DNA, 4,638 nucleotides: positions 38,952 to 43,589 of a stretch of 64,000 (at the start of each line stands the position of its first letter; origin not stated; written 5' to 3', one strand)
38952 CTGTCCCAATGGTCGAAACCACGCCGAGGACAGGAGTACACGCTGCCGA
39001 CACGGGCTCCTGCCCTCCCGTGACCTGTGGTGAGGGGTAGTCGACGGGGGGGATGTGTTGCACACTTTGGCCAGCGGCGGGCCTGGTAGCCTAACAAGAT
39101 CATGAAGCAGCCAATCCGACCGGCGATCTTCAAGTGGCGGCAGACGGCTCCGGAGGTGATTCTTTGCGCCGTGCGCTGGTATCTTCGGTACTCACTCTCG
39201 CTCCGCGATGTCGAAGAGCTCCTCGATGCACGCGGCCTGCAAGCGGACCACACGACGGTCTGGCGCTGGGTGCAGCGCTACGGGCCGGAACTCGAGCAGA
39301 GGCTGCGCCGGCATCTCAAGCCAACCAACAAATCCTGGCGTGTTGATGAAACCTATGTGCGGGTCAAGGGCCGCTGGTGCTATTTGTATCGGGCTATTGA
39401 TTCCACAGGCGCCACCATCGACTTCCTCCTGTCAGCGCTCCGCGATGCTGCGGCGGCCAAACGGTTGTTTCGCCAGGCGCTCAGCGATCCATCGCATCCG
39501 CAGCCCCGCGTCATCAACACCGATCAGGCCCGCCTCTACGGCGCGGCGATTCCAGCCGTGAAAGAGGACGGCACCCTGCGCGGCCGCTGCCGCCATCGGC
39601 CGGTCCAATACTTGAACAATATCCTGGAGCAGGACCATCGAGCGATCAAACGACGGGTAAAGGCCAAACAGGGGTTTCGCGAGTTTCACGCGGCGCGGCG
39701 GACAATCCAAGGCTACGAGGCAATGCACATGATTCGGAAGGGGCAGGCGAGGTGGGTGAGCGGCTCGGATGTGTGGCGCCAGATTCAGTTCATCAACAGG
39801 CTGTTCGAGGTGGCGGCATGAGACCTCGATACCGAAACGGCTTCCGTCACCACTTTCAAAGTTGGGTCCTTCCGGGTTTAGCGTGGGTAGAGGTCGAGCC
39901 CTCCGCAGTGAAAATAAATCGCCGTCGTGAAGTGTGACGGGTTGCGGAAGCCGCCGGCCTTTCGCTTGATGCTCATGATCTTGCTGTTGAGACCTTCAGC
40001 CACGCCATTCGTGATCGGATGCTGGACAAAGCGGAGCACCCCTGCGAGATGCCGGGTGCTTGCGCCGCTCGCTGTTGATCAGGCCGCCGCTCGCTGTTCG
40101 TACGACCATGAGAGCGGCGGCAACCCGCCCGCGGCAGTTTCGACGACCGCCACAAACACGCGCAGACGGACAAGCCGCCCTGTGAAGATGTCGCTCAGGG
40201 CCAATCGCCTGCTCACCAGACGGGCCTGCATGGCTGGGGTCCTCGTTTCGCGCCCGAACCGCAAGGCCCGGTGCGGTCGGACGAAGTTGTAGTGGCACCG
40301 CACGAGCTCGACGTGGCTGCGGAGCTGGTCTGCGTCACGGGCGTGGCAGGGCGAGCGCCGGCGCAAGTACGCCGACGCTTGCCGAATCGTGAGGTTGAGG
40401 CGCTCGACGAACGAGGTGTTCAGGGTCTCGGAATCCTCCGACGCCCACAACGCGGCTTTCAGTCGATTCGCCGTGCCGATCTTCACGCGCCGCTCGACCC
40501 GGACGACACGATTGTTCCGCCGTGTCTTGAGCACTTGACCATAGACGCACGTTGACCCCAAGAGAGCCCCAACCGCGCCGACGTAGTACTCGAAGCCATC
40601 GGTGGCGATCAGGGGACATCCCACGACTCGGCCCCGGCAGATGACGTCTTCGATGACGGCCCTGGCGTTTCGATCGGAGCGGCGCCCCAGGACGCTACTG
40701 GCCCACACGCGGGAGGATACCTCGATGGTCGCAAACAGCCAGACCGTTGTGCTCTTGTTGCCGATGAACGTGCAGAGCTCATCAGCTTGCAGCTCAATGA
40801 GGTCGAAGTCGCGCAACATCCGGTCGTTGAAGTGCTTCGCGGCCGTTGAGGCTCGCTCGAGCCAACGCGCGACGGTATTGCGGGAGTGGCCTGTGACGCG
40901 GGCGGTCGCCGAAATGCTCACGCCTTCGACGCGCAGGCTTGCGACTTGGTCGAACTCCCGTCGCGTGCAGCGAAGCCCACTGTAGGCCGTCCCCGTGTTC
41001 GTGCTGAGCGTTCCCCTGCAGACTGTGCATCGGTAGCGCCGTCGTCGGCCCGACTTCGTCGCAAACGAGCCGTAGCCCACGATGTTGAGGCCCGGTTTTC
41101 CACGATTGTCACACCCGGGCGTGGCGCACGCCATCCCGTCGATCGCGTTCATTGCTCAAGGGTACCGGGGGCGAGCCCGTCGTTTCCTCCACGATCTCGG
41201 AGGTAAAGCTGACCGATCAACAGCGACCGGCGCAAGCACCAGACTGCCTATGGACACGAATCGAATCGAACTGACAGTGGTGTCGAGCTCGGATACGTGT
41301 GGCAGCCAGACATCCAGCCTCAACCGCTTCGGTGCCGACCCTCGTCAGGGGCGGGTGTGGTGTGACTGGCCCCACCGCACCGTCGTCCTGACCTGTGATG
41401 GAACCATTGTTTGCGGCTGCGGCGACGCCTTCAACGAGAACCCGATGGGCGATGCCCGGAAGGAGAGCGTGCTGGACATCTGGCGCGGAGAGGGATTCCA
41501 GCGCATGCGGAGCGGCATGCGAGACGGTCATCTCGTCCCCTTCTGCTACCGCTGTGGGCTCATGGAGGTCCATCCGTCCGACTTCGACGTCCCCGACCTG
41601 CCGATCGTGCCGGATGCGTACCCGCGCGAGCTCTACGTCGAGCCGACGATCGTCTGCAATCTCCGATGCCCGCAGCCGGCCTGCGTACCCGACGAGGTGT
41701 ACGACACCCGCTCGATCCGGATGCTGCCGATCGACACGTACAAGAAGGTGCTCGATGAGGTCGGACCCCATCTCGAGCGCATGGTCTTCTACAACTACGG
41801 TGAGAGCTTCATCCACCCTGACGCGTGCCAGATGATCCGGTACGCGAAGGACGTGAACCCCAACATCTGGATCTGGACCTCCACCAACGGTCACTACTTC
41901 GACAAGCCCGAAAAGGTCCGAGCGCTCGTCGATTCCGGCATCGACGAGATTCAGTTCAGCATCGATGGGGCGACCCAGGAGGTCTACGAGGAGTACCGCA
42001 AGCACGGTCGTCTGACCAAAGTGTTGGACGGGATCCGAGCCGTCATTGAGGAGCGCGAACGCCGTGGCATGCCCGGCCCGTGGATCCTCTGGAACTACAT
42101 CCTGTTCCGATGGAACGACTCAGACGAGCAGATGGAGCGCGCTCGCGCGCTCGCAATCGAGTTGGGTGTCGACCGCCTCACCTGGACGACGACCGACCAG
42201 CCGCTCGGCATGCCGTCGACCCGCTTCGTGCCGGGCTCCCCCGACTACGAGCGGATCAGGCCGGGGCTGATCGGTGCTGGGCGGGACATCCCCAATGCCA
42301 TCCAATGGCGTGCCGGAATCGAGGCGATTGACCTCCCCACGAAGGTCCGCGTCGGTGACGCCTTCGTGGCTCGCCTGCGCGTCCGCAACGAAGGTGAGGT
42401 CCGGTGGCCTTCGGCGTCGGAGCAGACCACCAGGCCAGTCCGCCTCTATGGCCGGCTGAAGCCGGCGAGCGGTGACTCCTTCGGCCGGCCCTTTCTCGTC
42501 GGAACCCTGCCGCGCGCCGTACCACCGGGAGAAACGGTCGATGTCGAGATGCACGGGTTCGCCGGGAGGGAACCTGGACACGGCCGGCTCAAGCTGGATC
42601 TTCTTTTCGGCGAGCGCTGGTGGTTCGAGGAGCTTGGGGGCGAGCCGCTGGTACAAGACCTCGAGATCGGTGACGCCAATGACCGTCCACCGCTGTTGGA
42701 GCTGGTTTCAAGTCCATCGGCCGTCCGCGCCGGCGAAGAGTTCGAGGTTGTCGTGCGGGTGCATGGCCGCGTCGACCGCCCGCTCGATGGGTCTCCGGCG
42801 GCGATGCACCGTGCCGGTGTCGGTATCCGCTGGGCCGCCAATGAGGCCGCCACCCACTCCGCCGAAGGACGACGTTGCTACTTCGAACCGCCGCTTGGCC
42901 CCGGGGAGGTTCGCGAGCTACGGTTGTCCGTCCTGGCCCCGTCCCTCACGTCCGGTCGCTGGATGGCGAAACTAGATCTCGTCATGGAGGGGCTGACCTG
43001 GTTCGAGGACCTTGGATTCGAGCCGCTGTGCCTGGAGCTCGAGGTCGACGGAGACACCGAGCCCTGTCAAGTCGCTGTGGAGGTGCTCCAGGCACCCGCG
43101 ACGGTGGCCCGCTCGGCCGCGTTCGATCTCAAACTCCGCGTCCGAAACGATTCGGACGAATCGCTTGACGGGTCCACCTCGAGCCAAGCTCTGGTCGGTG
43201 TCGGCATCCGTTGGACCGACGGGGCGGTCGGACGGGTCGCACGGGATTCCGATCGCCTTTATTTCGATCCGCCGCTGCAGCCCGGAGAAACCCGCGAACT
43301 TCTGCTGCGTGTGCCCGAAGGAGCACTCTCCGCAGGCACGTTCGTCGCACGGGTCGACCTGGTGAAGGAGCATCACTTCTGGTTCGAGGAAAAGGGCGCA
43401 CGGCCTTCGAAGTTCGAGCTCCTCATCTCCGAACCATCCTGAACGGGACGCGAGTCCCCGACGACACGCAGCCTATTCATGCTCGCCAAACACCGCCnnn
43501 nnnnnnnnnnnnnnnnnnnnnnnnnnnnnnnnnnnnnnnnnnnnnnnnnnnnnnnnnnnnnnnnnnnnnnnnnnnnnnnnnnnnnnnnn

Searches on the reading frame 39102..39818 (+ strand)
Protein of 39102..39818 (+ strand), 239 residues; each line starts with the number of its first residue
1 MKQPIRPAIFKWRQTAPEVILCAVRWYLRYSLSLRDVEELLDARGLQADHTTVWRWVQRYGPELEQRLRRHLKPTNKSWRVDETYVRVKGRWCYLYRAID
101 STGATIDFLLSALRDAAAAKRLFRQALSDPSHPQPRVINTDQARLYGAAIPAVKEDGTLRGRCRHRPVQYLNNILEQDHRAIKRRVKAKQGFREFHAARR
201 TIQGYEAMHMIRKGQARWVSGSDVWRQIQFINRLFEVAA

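Call 41: search_protein_families(library=pfam, proteins=[window:39102-39818:+], max_evalue=0.01)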
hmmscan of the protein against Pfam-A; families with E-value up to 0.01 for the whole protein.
window:39102-39818:+ (239 aa): 3 families
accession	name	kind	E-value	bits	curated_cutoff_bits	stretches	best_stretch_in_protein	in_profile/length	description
PF13610.12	DDE_Tnp_IS240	-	3.5e-48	163.7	27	1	77-215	2-139/139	DDE domain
PF00665.32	rve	-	5.4e-08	33.5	32.6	1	76-147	5-79/102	Integrase core domain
PF03050.20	DDE_Tnp_IS66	-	0.0085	16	23.1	0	31-124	20-124/284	Transposase IS66 family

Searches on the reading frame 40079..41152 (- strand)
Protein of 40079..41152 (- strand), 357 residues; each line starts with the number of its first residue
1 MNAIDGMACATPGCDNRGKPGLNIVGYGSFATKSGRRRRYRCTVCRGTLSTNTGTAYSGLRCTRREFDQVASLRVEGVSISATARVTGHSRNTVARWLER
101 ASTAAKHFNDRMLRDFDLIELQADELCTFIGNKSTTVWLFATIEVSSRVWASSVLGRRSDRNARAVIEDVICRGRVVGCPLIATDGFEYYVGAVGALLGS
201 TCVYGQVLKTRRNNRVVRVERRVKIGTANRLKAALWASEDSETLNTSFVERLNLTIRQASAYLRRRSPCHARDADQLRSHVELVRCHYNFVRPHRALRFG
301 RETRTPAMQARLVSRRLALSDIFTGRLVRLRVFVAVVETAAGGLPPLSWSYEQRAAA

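Call 41: search_protein_families(library=pfam, proteins=[window:40079-41152:-], max_evalue=0.01)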
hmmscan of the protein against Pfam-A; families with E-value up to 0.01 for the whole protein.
window:40079-41152:- (357 aa): 4 families
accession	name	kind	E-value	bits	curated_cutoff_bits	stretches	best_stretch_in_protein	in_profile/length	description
PF13683.12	rve_3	-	7.9e-06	26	26.5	1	247-297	17-62/67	Integrase core domain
PF13551.12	HTH_29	-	0.00033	21.1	28.1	1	73-102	7-37/64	Winged helix-turn helix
PF03400.19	DDE_Tnp_IS1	-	0.00064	20.5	24.1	0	122-193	6-73/131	IS1 transposase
PF13384.12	HTH_23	-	0.0013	18.9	24.6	1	73-100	13-40/50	Homeodomain-like domain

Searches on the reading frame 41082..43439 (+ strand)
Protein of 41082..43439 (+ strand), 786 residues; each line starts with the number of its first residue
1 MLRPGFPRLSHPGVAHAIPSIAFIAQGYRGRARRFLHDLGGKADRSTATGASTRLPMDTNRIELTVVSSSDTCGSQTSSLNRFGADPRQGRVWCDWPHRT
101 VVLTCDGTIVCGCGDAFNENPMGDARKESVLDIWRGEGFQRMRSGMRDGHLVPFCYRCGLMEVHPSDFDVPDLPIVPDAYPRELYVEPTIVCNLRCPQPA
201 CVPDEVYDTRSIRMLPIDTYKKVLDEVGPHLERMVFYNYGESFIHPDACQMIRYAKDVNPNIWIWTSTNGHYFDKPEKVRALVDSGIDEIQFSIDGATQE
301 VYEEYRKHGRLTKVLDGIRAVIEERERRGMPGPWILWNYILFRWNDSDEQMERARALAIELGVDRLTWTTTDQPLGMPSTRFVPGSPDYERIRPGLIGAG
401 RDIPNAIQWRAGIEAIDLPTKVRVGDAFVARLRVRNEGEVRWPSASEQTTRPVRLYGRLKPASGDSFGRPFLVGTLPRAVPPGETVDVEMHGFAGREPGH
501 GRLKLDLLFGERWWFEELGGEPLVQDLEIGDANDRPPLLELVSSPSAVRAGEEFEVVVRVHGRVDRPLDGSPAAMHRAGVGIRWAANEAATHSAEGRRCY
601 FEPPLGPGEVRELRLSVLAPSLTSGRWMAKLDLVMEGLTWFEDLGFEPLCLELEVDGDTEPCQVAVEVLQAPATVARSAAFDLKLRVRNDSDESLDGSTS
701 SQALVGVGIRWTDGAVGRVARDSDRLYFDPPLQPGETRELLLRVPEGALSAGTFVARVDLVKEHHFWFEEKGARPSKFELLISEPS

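Call 4: search_protein_families(library=pfam, proteins=[window:41082-43439:+], max_evalue=0.1)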
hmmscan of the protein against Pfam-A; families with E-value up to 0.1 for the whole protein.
window:41082-43439:+ (786 aa): 4 families
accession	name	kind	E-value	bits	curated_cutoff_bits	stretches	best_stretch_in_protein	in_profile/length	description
PF04055.27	Radical_SAM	-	7.1e-11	43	29.5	1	187-324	2-139/166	Radical SAM superfamily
PF13186.11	SPASM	-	4.7e-09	36.9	21.5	1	94-158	1-66/67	Iron-sulfur cluster-binding domain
PF00207.28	A2M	-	0.014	15.6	21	0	543-565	61-83/92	Alpha-2-macroglobulin family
PF16158.11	N_BRCA1_IG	-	0.022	15.7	28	0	420-494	6-77/108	Ig-like domain from next to BRCA1 gene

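Call 5: search_protein_families(library=padloc, proteins=[window:41082-43439:+], max_evalue=0.1)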
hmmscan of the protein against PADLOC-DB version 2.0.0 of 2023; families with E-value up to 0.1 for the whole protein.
window:41082-43439:+ (786 aa): 1 family
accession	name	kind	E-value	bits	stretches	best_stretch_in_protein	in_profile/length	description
PDLC02903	pVip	-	4.9e-05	20.9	1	191-305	9-111/257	Viperins not associated with kinases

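Call 16: search_protein_families(library=ncbifam, proteins=[window:41250-43439:+], max_evalue=0.01)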
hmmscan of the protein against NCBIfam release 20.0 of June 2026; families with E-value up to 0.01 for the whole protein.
window:41250-43439:+ (730 aa): 29 families (the best 25 are shown)
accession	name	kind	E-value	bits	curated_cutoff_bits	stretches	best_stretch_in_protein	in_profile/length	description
TIGR04317.1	W_rSAM_matur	equivalog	2.4e-27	96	380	1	125-310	3-179/349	tungsten cofactor oxidoreductase radical SAM maturase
TIGR04311.1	rSAM_Geo_metal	subfamily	2.1e-22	79.7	400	1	124-275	1-149/423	radical SAM/SPASM family putative metalloenzyme maturase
TIGR04133.1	rSAM_w_lipo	hypoth_equivalog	4e-10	39.2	425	1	126-270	24-165/350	TIGR04133 family radical SAM/SPASM protein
TIGR02666.1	moaA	equivalog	4.2e-10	39.1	284.05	1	133-267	17-152/336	GTP 3',8-cyclase MoaA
TIGR04251.1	SCM_rSAM_ScmF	equivalog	3.2e-09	36.7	400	1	126-268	4-144/353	SynChlorMet cassette radical SAM/SPASM protein ScmF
TIGR04545.1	rSAM_ahbD_hemeb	equivalog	8.4e-09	35.3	500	1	131-264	5-133/339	heme b synthase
NF049973.1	radical_Rv1681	equivalog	5.9e-08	32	380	1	133-268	79-209/326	Rv1681 family radical SAM protein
TIGR03962.1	mycofact_rSAM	equivalog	1.7e-07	30.7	265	1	130-259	16-138/339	mycofactocin radical SAM maturase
TIGR02109.1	PQQ_syn_pqqE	equivalog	4.1e-07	29.3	381.35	1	125-313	6-180/358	pyrroloquinoline quinone biosynthesis protein PqqE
TIGR04054.1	rSAM_NirJ1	equivalog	6.7e-07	28.2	650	1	133-273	43-177/387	putative heme d1 biosynthesis radical SAM protein NirJ1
NF033640.1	N_Twi_rSAM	subfamily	7.2e-07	28.6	170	1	37-106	4-73/398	twitch domain-containing radical SAM protein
TIGR04347.1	pseudo_SAM_Halo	equivalog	9e-07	28.5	525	1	159-273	68-179/390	TIGR04347 family pseudo-SAM/SPASM protein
TIGR04053.2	TIGR04053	equivalog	3e-06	26.8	395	1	127-267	9-147/366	TIGR04053 family radical SAM/SPASM domain-containing protein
TIGR04051.1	rSAM_NirJ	equivalog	1.7e-05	24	515.45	1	136-270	12-140/354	heme d1 biosynthesis radical SAM protein NirJ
TIGR04546.1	rSAM_ahbC_deAc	equivalog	2.3e-05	23.4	650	1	133-268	46-175/390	12,18-didecarboxysiroheme deacetylase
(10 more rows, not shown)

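Call 27: find_homologous_proteins(query=window:41250-43439:+, max_evalue=1e-10)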
Query window:41250-43439:+ (730 aa): 343 proteins with E <= 1e-10 among 8000 candidates; the best 120 are listed.
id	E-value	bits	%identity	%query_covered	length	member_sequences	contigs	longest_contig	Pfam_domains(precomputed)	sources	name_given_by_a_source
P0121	0.0e+0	1717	100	100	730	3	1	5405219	PF13186.12,PF04055.28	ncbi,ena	-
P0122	0.0e+0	1462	84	100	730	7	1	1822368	PF13186.12,PF04055.28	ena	-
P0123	0.0e+0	1448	84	100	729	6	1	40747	PF13186.12,PF04055.28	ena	-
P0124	0.0e+0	1421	82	100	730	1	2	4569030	PF13186.12,PF04055.28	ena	-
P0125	0.0e+0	1406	65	97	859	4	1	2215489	PF13186.12,PF04055.28,PF00207.29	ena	-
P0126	0.0e+0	1375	80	100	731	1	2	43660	PF13186.12,PF04055.28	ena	-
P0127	0.0e+0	1369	80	100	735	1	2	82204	PF13186.12,PF04055.28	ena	-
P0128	0.0e+0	1172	84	79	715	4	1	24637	PF13186.12,PF04055.28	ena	-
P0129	0.0e+0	1117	79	81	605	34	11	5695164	PF13186.12,PF04055.28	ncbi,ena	-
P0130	0.0e+0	1087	84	74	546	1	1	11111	PF13186.12,PF04055.28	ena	-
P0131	0.0e+0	1077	77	82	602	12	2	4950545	PF13186.12,PF04055.28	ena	-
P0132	1.2e-244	832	53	98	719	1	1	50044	PF13186.12,PF04055.28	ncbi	-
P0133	2.0e-243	828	52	98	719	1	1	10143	PF13186.12,PF04055.28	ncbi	-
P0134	5.9e-238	810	53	95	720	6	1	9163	PF13186.12,PF04055.28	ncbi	-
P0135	7.5e-229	780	51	96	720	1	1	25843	PF13186.12,PF04055.28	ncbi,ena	-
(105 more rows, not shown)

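Call 28: find_encoding_contigs(protein=P0121, flank=10000, max_places=2)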
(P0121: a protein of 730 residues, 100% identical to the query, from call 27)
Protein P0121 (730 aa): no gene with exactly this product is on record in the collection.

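Call 29: find_encoding_contigs(protein=P0122, flank=8000, max_places=2)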
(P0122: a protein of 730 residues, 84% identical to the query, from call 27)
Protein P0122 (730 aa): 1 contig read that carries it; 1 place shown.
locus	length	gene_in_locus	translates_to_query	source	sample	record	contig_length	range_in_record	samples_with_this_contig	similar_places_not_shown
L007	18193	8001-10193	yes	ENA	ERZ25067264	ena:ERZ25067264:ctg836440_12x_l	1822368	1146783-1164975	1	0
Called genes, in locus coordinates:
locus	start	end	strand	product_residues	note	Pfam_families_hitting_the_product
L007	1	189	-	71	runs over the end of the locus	-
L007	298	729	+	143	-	PF01515:PTA_PTB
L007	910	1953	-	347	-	PF04199:Cyclase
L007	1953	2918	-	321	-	PF00561:Abhydrolase_1, PF12146:Hydrolase_4 (faint), PF12697:Abhydrolase_6, PF03096:Ndr (weak)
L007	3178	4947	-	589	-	PF00884:Sulfatase, PF01663:Phosphodiest (weak), PF16347:SGSH_C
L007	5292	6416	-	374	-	PF01436:NHL (faint)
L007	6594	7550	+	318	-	PF01011:PQQ, PF13360:PQQ_2, PF01011:PQQ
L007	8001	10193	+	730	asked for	PF13186:SPASM, PF04055:Radical_SAM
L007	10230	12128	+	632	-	-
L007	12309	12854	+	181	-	PF07883:Cupin_2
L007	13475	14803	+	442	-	PF00291:PALP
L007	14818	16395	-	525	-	PF00291:PALP, PF00585:Thr_dehydrat_C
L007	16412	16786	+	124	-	PF00581:Rhodanese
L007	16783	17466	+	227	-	PF03548:LolA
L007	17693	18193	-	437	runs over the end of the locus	PF00275:EPSP_synthase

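Call 30: find_encoding_contigs(protein=P0124, flank=8000, max_places=2)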
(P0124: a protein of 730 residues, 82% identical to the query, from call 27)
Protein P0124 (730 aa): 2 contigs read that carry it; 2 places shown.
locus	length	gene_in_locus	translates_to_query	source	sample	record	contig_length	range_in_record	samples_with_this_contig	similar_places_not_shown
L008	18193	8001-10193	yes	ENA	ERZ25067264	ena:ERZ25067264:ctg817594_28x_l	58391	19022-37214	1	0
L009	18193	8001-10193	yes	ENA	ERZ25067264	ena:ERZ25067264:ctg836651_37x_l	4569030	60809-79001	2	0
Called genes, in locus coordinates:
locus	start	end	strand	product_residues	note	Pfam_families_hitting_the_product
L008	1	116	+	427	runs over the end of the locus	PF00872:Transposase_mut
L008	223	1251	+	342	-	PF05598:DUF772, PF01609:DDE_Tnp_1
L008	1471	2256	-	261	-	-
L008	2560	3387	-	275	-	PF13276:HTH_21, PF00665:rve, PF24764:rva_4 (weak), PF13683:rve_3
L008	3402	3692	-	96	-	PF01527:HTH_Tnp_1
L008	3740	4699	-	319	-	PF06634:DUF1156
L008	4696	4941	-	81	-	PF13020:NOV_C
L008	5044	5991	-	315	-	PF12760:Zn_ribbon_IS1595, PF12762:DDE_Tnp_IS1595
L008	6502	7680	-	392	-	PF13356:Arm-DNA-bind_3, PF22022:Phage_int_M, PF00589:Phage_integrase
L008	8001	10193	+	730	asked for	PF13186:SPASM, PF04055:Radical_SAM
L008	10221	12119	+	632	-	-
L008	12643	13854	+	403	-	PF00291:PALP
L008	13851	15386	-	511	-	PF00291:PALP, PF00585:Thr_dehydrat_C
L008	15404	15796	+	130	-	PF00581:Rhodanese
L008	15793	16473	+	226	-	PF03548:LolA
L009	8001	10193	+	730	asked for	PF13186:SPASM, PF04055:Radical_SAM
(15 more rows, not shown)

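Call 41: search_protein_families(library=pfam, proteins=[L007:10230-12125:+], max_evalue=0.01)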
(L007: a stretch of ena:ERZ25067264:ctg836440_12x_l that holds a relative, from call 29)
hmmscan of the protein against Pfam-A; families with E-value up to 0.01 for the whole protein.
L007:10230-12125:+ (632 aa): 0 families
